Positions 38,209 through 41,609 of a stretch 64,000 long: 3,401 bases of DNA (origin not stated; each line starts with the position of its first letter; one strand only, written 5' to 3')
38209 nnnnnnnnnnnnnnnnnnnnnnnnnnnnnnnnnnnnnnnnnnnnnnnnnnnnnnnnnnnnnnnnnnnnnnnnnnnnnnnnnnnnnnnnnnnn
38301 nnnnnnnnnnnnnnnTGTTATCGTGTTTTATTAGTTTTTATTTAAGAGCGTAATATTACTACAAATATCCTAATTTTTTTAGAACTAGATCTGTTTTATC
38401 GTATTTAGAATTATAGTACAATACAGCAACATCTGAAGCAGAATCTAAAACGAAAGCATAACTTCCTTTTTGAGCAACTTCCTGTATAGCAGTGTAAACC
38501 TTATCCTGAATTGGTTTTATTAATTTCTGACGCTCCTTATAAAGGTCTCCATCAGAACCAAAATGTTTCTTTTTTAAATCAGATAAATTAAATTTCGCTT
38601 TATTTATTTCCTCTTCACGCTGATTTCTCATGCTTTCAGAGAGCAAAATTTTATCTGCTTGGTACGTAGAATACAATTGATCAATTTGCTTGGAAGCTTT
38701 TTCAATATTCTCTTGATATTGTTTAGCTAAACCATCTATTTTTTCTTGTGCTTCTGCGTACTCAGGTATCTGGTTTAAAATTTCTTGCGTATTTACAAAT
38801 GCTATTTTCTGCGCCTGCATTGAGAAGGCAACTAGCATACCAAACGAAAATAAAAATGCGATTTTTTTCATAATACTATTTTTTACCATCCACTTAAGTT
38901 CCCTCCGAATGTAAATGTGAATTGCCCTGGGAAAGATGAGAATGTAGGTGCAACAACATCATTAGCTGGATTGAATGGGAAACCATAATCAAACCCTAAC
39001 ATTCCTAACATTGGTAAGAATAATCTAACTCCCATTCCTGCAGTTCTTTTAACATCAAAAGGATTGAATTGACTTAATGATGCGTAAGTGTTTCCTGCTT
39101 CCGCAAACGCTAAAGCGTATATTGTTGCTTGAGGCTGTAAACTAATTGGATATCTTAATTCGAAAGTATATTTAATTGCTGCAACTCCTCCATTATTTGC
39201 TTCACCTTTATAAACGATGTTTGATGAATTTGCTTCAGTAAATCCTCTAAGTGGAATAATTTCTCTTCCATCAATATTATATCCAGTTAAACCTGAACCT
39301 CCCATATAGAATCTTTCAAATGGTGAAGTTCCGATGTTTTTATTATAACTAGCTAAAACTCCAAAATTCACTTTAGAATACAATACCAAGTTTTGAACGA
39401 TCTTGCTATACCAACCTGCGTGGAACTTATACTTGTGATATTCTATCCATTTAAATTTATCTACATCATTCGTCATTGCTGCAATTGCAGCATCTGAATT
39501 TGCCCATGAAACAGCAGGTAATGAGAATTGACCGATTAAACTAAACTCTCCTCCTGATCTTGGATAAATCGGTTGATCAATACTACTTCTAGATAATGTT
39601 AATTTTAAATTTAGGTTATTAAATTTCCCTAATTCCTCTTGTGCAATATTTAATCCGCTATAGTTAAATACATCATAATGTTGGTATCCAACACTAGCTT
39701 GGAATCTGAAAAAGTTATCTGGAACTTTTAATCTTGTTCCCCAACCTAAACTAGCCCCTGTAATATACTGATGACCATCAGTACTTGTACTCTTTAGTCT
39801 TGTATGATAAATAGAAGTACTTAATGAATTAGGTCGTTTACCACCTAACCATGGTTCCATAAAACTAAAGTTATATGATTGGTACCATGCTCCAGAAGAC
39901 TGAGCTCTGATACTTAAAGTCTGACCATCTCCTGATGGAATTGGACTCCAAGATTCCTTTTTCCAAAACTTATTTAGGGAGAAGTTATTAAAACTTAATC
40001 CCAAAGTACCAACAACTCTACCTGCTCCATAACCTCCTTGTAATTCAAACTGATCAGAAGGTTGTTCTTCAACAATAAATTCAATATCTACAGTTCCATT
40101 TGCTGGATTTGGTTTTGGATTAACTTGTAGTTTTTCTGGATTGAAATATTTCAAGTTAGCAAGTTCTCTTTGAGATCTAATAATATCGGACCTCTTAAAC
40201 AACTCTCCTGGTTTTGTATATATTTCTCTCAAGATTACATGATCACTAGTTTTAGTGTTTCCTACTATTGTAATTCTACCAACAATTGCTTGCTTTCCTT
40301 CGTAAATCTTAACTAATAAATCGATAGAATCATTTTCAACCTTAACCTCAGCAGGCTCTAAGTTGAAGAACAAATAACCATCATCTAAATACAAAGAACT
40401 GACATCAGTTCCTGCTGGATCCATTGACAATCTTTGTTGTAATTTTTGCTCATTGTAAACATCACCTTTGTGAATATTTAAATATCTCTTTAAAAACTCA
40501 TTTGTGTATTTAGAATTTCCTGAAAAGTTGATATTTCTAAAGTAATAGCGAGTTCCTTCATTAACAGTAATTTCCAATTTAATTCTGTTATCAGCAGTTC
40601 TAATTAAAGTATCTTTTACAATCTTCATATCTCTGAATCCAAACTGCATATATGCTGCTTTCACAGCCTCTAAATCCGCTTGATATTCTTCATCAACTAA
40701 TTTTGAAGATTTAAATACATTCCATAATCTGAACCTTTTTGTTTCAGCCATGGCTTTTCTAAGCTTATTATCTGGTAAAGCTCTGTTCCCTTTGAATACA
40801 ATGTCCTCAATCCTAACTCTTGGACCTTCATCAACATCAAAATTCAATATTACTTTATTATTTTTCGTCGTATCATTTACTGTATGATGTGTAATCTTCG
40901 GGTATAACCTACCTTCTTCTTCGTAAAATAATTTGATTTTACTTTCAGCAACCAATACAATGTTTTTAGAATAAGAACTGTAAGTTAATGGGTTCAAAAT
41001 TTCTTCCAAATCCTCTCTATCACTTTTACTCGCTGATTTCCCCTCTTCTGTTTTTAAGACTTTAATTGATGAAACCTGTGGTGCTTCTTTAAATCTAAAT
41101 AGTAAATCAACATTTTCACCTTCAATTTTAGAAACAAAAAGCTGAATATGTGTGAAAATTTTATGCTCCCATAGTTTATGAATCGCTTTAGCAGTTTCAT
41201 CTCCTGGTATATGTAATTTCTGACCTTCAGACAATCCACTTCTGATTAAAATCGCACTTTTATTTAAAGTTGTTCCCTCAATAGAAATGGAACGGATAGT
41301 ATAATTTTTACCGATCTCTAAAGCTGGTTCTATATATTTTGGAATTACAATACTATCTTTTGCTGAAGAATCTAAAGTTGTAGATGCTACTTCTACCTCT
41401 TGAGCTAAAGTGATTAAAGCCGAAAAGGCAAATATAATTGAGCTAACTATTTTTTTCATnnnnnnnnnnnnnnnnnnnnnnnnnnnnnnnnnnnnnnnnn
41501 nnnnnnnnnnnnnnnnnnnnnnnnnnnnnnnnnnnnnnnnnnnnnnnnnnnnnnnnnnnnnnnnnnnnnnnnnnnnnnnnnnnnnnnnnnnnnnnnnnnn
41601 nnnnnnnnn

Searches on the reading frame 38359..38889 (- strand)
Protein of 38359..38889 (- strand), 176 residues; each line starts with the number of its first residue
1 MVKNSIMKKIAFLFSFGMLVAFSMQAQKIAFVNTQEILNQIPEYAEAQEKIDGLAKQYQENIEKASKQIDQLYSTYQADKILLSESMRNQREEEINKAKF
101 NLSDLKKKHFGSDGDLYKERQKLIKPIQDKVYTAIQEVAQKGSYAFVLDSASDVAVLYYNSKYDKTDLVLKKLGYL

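Call 10: search_protein_families(library=pfam, proteins=[window:38359-38889:-], max_evalue=0.001)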
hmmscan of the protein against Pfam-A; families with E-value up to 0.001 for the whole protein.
window:38359-38889:- (176 aa): 1 family
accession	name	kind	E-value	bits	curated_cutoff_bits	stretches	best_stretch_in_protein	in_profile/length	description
PF03938.19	OmpH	-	4e-34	118.3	32.4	1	28-173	1-141/141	Outer membrane protein (OmpH-like)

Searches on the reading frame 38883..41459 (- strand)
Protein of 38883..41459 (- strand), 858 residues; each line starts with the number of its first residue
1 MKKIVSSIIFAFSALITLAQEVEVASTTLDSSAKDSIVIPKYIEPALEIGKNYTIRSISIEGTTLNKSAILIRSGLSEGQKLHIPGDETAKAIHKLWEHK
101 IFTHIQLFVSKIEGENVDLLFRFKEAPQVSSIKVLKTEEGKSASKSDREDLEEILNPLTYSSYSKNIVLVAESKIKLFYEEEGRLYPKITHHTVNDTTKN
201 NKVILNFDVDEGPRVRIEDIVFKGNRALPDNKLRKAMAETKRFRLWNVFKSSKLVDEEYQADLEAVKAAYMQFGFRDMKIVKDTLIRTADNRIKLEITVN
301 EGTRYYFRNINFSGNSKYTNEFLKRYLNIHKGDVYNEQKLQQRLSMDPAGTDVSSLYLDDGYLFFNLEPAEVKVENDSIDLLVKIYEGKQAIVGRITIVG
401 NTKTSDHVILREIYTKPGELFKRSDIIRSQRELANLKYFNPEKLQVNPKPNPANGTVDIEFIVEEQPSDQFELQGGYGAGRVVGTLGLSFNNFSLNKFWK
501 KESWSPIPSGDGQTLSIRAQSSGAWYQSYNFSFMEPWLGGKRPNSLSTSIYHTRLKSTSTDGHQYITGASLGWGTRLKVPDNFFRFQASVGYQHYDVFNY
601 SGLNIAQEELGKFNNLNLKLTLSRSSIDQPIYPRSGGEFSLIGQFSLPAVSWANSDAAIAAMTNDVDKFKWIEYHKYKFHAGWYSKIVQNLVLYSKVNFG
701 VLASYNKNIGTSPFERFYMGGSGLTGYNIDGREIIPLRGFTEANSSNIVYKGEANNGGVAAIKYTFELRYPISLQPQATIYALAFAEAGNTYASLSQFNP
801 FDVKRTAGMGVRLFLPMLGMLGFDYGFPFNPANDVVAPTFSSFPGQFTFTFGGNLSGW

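Call 10: search_protein_families(library=pfam, proteins=[window:38883-41459:-], max_evalue=0.001)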
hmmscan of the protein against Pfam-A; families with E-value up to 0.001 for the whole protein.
window:38883-41459:- (858 aa): 2 families
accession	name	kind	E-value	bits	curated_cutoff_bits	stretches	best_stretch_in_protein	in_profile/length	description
PF07244.20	POTRA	-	4.5e-43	146.3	21.3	4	392-465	2-78/79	Surface antigen variable number repeat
PF08478.15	POTRA_1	-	8.8e-05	23.2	23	0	216-248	2-34/69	POTRA domain, FtsQ-type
